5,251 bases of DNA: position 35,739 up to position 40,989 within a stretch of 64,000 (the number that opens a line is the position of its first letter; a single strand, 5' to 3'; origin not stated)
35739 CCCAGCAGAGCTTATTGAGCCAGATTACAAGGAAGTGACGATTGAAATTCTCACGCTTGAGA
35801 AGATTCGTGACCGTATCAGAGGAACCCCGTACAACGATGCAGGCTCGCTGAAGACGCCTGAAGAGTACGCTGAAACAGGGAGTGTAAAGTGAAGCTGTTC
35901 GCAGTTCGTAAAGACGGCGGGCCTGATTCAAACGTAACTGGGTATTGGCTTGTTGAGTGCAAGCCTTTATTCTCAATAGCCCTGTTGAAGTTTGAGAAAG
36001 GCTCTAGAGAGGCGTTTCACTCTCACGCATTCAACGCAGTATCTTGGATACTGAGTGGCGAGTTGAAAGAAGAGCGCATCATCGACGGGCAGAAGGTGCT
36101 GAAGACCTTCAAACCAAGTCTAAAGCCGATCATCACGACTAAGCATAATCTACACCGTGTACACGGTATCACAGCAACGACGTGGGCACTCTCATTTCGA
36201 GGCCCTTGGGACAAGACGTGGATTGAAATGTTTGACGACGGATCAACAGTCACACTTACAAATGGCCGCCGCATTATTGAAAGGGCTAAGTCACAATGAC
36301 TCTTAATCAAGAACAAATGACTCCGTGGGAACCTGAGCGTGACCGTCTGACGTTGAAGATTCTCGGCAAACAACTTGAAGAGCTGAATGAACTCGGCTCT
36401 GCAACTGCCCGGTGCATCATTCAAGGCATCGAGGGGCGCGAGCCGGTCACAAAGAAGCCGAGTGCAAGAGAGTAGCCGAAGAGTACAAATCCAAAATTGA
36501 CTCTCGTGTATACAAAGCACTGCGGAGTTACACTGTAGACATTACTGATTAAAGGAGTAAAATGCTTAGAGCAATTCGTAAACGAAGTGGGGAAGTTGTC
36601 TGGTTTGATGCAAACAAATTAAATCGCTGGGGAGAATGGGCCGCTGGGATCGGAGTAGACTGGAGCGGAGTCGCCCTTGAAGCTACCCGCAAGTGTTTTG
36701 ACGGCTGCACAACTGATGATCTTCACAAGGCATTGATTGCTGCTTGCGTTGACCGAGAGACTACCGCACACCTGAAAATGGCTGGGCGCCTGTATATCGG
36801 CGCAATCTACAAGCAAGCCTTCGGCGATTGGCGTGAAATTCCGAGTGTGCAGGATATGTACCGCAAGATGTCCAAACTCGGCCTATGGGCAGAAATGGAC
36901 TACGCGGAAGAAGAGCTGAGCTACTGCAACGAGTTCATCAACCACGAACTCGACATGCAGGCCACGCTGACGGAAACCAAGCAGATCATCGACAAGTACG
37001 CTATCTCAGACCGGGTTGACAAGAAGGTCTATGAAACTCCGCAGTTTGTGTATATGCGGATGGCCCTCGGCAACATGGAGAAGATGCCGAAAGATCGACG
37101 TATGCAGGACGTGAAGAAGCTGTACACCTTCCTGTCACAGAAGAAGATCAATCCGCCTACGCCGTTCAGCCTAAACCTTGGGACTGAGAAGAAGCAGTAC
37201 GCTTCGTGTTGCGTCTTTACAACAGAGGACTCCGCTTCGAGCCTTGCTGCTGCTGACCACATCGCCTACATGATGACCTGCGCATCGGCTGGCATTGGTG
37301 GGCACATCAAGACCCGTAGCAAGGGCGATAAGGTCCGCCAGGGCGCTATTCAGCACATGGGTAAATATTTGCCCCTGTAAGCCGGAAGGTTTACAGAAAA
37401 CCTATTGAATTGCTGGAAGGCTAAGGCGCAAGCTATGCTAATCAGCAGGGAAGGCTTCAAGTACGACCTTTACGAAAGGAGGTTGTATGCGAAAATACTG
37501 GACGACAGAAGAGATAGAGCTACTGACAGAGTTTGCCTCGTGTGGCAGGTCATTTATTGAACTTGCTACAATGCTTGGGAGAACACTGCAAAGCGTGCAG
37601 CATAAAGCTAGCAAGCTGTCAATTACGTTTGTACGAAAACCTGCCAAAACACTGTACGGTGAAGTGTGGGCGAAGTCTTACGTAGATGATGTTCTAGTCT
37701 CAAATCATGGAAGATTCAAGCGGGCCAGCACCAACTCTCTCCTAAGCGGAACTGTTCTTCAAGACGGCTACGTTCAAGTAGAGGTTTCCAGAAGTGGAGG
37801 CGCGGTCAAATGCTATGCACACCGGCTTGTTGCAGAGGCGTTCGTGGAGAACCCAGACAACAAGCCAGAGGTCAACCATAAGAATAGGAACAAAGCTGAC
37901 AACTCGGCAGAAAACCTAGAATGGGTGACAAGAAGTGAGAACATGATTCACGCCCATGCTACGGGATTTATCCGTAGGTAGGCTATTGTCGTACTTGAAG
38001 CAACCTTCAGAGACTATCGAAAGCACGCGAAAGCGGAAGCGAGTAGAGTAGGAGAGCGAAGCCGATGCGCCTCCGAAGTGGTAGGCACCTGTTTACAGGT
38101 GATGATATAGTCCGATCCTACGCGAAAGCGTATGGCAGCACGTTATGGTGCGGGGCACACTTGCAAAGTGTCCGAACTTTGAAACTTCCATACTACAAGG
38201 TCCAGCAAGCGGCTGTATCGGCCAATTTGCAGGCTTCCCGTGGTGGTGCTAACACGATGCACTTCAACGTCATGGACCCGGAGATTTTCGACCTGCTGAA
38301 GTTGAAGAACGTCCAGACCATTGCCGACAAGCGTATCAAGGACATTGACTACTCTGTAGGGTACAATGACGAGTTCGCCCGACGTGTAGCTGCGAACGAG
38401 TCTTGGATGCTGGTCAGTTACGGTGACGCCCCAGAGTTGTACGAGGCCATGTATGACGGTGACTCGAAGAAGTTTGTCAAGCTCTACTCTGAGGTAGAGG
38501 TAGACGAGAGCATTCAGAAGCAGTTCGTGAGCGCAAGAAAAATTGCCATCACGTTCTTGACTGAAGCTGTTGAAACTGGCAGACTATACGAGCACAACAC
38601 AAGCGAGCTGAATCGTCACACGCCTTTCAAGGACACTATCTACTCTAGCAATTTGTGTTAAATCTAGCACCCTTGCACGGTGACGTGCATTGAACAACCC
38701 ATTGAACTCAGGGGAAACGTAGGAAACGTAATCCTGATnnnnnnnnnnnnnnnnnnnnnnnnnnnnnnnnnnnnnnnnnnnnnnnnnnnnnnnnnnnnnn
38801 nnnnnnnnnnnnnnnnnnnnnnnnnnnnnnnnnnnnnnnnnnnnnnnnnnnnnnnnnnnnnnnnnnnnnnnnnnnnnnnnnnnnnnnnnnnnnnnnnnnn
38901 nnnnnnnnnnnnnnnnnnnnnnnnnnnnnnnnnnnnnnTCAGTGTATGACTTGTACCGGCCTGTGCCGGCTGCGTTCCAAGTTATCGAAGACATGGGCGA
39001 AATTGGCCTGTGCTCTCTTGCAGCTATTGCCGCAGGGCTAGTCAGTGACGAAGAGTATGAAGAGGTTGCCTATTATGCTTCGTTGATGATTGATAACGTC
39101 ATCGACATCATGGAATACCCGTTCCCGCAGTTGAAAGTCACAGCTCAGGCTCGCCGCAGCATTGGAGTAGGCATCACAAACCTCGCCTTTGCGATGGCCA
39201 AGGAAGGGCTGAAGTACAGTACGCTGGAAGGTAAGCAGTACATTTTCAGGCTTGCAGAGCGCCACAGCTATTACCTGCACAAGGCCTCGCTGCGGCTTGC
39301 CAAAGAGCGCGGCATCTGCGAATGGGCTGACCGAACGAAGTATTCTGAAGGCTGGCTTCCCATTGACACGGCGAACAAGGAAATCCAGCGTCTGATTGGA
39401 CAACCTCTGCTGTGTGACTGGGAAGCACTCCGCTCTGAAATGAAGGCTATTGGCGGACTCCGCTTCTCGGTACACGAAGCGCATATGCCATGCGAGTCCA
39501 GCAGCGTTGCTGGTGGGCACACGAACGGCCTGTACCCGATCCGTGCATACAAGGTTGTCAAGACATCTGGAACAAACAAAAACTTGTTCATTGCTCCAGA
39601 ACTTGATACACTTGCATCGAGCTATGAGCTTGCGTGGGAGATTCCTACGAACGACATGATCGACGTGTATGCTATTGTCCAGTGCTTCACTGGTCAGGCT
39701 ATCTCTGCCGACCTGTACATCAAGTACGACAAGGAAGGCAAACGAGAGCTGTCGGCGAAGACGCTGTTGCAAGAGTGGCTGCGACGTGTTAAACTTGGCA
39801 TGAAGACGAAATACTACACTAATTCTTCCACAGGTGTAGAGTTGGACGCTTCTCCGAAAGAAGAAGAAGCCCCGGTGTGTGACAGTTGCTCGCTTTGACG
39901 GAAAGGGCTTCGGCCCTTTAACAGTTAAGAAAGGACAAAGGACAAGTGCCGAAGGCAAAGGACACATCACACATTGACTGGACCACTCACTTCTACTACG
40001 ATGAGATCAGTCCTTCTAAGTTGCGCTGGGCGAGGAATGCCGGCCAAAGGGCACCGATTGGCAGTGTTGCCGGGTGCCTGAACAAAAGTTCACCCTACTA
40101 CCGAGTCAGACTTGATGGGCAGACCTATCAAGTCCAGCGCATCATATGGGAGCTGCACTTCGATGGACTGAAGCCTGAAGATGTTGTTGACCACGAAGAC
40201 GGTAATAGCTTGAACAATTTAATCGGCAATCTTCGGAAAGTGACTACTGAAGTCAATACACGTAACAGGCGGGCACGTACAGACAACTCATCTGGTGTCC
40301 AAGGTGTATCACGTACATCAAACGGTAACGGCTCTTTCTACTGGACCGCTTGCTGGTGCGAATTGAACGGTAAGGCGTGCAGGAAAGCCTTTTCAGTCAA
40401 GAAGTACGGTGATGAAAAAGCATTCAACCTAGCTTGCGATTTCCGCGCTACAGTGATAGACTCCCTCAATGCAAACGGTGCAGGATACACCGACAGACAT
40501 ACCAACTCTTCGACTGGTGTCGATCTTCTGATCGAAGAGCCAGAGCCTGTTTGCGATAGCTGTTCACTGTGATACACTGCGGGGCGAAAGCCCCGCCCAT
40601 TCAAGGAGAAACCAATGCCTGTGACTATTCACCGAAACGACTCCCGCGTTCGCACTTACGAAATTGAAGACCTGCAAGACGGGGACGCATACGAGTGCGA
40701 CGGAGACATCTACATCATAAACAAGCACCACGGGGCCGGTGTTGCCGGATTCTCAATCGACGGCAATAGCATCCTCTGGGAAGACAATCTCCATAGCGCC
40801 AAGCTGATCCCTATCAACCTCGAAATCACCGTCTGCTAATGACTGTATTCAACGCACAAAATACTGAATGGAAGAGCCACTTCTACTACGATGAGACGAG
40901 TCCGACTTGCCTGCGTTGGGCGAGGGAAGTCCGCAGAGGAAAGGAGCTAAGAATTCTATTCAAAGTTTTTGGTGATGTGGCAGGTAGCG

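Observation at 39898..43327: Homing endonucleases have remodelled the ribonucleotide-reductase locus, leaving chimeric junctions with nrdA, nrdB and the glutaredoxin gene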

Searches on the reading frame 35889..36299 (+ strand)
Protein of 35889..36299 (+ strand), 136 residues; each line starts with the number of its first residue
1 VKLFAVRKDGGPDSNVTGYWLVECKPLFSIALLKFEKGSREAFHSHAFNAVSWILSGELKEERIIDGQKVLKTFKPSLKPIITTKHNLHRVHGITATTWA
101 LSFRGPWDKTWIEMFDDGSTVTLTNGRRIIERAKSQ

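Call 50: search_protein_families(library=phrogs, proteins=[window:35889-36299:+], max_evalue=0.001)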
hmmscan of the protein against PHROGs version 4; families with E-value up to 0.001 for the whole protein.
window:35889-36299:+ (136 aa): 1 family
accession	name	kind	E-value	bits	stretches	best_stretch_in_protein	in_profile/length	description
phrog_4786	-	other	3.5e-22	80.2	1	2-120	28-151/252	cysteine dioxygenase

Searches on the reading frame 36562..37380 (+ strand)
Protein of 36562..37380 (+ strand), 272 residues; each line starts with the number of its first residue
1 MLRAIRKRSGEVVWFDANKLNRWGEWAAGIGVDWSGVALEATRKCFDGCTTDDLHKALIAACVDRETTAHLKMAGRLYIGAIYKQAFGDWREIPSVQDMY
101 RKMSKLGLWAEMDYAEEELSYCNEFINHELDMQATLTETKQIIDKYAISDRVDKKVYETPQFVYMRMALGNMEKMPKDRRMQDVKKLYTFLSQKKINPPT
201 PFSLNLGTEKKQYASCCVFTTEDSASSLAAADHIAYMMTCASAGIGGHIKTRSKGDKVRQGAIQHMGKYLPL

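Call 6: search_protein_families(library=pfam, proteins=[window:36562-37380:+], max_evalue=0.01)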
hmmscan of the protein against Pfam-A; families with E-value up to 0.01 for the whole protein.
window:36562-37380:+ (272 aa): 2 families
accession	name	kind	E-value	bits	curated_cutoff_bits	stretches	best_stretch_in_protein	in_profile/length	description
PF00317.26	Ribonuc_red_lgN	-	3.4e-14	53.1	28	1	140-210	9-76/77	Ribonucleotide reductase, all-alpha domain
PF02867.20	Ribonuc_red_lgC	-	0.0017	17.5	23.9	1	214-267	1-55/523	Ribonucleotide reductase, barrel domain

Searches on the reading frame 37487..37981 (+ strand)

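Call 6: search_protein_families(library=pfam, proteins=[window:37487-37981:+], max_evalue=0.01)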
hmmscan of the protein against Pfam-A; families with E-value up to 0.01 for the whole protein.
window:37487-37981:+ (164 aa): 1 family
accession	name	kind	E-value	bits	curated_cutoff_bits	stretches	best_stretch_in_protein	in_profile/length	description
PF13392.12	HNH_3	-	3.9e-12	46.1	24.8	1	109-153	1-45/46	HNH endonuclease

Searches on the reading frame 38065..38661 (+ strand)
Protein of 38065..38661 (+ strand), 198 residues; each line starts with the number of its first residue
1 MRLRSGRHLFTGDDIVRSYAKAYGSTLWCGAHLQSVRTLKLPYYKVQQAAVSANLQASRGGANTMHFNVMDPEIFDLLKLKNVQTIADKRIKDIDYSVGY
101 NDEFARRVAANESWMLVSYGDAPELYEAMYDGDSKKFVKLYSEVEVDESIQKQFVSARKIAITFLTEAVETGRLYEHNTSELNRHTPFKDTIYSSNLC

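Call 6: search_protein_families(library=pfam, proteins=[window:38065-38661:+], max_evalue=0.01)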
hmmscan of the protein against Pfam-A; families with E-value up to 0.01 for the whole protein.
window:38065-38661:+ (198 aa): 1 family
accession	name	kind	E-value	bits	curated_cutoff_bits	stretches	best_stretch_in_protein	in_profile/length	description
PF02867.20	Ribonuc_red_lgC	-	4.1e-28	98.7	23.9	1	41-198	57-212/523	Ribonucleotide reductase, barrel domain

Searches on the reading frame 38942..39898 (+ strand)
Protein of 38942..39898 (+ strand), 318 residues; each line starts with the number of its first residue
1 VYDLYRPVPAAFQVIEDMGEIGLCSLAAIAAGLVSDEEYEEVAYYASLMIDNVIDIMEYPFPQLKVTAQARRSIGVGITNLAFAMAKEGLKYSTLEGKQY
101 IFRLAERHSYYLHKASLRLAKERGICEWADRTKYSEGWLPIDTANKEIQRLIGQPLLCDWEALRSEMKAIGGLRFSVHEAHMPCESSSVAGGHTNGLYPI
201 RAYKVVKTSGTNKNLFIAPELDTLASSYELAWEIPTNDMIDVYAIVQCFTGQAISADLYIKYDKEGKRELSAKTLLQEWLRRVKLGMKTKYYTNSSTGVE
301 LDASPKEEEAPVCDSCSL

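Call 6: search_protein_families(library=pfam, proteins=[window:38942-39898:+], max_evalue=0.01)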
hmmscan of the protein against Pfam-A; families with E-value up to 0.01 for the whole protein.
window:38942-39898:+ (318 aa): 1 family
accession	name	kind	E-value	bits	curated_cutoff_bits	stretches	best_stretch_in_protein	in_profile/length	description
PF02867.20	Ribonuc_red_lgC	-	2.2e-46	159.1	23.9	1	20-293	223-523/523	Ribonucleotide reductase, barrel domain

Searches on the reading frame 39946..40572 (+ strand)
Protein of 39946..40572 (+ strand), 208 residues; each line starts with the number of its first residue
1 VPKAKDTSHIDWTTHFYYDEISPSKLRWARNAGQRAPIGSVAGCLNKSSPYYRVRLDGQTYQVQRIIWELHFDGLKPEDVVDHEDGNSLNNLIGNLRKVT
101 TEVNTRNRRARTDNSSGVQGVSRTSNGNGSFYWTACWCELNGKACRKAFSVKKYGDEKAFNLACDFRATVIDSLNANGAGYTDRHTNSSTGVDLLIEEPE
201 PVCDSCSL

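Call 6: search_protein_families(library=pfam, proteins=[window:39946-40572:+], max_evalue=0.01)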
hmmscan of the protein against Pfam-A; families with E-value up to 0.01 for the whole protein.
window:39946-40572:+ (208 aa): 2 families
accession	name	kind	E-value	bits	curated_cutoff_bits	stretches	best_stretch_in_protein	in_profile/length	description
PF00847.26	AP2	-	5.8e-10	39.8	33.3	1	117-168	2-49/54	AP2 domain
PF13392.12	HNH_3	-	2.1e-08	34.1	24.8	1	61-106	1-46/46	HNH endonuclease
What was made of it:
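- Checked: (1) ORF 39946-40572 has HNH_3 and AP2 domains (call 6).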

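Call 20: find_homologous_proteins(query=window:39946-40569:+, max_evalue=0.00001)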
Query window:39946-40569:+ (208 aa): 34 proteins with E <= 0.00001 among 111 candidates.
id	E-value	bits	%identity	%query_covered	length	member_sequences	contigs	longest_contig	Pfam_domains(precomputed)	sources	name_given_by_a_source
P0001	5.2e-141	486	100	100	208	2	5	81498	PF00847.27,PF13392.13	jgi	jgi:hypothetical protein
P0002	1.2e-48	184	52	89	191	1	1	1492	PF00847.27,PF13392.13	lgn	-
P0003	3.0e-37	147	45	85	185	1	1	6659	PF00847.27,PF13392.13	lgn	-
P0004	3.9e-37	146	41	85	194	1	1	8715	PF00847.27,PF13392.13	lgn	-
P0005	5.6e-37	146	44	88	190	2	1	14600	PF00847.27,PF13392.13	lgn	-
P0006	6.6e-37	145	45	89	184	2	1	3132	PF00847.27,PF13392.13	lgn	-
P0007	9.1e-36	142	45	84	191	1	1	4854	PF00847.27,PF13392.13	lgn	-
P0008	2.6e-35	140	36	93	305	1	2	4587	PF00847.27,PF13392.13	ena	-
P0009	1.8e-34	138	45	90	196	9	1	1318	PF00847.27,PF13392.13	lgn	-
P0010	1.9e-34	137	43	85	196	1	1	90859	PF00847.27,PF13392.13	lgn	-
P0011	2.0e-34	137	45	86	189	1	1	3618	PF00847.27,PF13392.13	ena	-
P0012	2.1e-33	134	44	82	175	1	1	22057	PF00847.27,PF13392.13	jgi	-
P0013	3.8e-33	133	43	89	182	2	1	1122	PF00847.27,PF13392.13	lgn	-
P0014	2.3e-32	131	39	85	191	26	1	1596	PF00847.27,PF13392.13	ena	-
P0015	7.3e-32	129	42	84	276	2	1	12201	PF13392.13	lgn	-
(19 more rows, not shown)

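Call 22: find_encoding_contigs(protein=P0001, flank=5000, max_places=10)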
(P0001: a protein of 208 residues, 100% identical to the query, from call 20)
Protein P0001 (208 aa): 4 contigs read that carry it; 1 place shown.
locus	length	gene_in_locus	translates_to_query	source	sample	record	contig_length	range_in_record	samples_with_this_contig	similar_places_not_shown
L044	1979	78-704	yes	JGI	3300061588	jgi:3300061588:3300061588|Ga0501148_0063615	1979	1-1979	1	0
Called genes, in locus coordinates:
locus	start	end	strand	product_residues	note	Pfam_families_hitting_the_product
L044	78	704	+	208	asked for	PF13392:HNH_3, PF00847:AP2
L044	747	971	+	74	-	-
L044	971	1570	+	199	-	PF13392:HNH_3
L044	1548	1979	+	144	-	?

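Call 31: find_encoding_contigs(protein=P0003, flank=4000, max_places=4)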
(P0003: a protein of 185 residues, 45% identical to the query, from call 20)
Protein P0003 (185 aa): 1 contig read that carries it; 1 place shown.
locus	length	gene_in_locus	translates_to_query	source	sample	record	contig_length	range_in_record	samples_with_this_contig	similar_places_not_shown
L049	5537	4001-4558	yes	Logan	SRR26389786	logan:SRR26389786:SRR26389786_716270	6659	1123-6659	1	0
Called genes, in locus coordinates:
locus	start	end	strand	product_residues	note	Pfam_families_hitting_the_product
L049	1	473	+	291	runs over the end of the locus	-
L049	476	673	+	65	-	-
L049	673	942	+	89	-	-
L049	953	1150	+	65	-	-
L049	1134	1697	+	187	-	-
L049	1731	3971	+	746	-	PF00317:Ribonuc_red_lgN, PF02867:Ribonuc_red_lgC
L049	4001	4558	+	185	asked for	PF13392:HNH_3, PF00847:AP2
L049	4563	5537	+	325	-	?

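Call 32: find_encoding_contigs(protein=P0002, flank=4000, max_places=4)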
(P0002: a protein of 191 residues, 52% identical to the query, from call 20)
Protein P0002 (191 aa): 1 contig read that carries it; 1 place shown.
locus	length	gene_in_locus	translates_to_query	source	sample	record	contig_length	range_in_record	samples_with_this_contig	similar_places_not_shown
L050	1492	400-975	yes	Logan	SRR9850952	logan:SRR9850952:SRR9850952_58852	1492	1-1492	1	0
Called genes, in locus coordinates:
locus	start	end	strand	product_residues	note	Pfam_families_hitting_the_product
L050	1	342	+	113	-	?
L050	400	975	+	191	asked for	PF13392:HNH_3, PF00847:AP2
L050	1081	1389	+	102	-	-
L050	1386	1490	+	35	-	?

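Call 50: search_protein_families(library=phrogs, proteins=[window:39946-40572:+], max_evalue=0.001)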
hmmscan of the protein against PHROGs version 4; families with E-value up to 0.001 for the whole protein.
window:39946-40572:+ (208 aa): 7 families
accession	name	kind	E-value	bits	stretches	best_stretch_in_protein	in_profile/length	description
phrog_99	-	DNA, RNA and nucleotide metabolism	8.5e-36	125.4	1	3-143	105-235/383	HNH endonuclease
phrog_4578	-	DNA, RNA and nucleotide metabolism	9.7e-14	52.4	1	67-123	18-74/130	HNH endonuclease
phrog_59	-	DNA, RNA and nucleotide metabolism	4.1e-10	40.6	1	48-128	173-246/423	HNH endonuclease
phrog_3593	-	DNA, RNA and nucleotide metabolism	8.3e-09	36.4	1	49-144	81-173/210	HNH endonuclease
phrog_959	-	DNA, RNA and nucleotide metabolism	1.9e-08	35.2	1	48-124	41-122/138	HNH endonuclease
phrog_31829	-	unknown function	3.3e-08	34.6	1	14-62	14-60/63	-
phrog_826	-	DNA, RNA and nucleotide metabolism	3.5e-06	27.8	1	43-110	90-160/281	HNH endonuclease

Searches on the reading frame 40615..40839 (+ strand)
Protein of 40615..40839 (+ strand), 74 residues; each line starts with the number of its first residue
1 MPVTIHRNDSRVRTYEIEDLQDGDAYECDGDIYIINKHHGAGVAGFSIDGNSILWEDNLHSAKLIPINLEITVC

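Call 6: search_protein_families(library=pfam, proteins=[window:40615-40839:+], max_evalue=0.01)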
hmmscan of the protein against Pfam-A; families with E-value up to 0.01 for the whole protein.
window:40615-40839:+ (74 aa): 0 families

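Call 50: search_protein_families(library=phrogs, proteins=[window:40615-40839:+], max_evalue=0.001)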
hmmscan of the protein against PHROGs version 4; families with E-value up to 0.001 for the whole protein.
window:40615-40839:+ (74 aa): 0 families
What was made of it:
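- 40615..40839 (+): ORF74, a small lineage-specific gene between nrdA and nrdB. Its stop overlaps the next ATG (TAATG). No Pfam or PHROG hit (calls 6, 50).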
